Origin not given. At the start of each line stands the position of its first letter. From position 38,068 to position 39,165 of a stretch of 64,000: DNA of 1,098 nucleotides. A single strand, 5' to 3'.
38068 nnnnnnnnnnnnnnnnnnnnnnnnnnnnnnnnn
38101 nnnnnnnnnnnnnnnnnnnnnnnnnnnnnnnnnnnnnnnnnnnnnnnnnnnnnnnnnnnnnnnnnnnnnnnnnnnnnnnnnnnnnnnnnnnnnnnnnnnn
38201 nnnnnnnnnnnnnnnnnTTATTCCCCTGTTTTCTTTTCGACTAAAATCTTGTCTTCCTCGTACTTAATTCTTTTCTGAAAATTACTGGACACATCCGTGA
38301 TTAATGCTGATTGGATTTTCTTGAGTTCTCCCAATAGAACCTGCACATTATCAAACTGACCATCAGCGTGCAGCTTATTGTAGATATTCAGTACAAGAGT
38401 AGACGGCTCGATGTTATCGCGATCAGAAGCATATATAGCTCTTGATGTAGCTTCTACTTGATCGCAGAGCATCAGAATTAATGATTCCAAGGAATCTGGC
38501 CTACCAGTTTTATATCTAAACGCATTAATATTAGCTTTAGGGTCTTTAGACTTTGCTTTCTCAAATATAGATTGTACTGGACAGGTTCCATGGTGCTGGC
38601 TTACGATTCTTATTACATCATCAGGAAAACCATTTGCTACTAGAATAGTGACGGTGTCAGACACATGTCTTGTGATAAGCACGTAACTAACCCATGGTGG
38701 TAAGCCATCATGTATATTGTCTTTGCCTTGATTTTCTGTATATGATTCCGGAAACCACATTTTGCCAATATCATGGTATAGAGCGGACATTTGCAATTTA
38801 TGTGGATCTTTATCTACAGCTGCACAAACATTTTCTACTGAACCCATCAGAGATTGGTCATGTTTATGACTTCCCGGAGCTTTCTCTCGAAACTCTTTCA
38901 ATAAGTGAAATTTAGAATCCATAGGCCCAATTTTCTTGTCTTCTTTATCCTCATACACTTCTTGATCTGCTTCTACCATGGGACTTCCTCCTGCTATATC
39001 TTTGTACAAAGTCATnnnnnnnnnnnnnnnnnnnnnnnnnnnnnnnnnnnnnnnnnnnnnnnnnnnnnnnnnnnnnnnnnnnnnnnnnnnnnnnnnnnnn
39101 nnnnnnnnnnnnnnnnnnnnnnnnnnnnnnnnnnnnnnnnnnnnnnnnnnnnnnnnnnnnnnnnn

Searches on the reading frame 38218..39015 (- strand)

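Call 14: search_protein_families(library=pfam, proteins=[window:38218-39015:-], max_evalue=0.01)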
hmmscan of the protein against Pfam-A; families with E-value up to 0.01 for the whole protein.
window:38218-39015:- (265 aa): 3 families
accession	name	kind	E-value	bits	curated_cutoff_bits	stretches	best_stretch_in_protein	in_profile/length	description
PF01966.28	HD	-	6.7e-13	49.4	22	1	65-189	17-115/116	HD domain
PF13487.12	HD_5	-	0.00044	20.5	27.2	1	45-142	10-106/170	HD domain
PF13612.12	DDE_Tnp_1_3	-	0.008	16.6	27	0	196-262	65-131/155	Transposase DDE domain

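Call 36: search_protein_families(library=ncbifam, proteins=[window:38218-39015:-], max_evalue=0.001)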
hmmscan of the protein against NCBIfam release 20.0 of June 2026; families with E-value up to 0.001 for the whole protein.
window:38218-39015:- (265 aa): 1 family
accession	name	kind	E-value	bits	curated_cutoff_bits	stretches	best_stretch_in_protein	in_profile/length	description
TIGR00277.1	HDIG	domain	1.2e-10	41.1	27.6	1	59-143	15-83/84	HDIG domain-containing metalloprotein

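Call 37: search_protein_families(library=phrogs, proteins=[window:38218-39015:-], max_evalue=0.001)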
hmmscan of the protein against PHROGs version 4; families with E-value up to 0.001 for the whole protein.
window:38218-39015:- (265 aa): 0 families
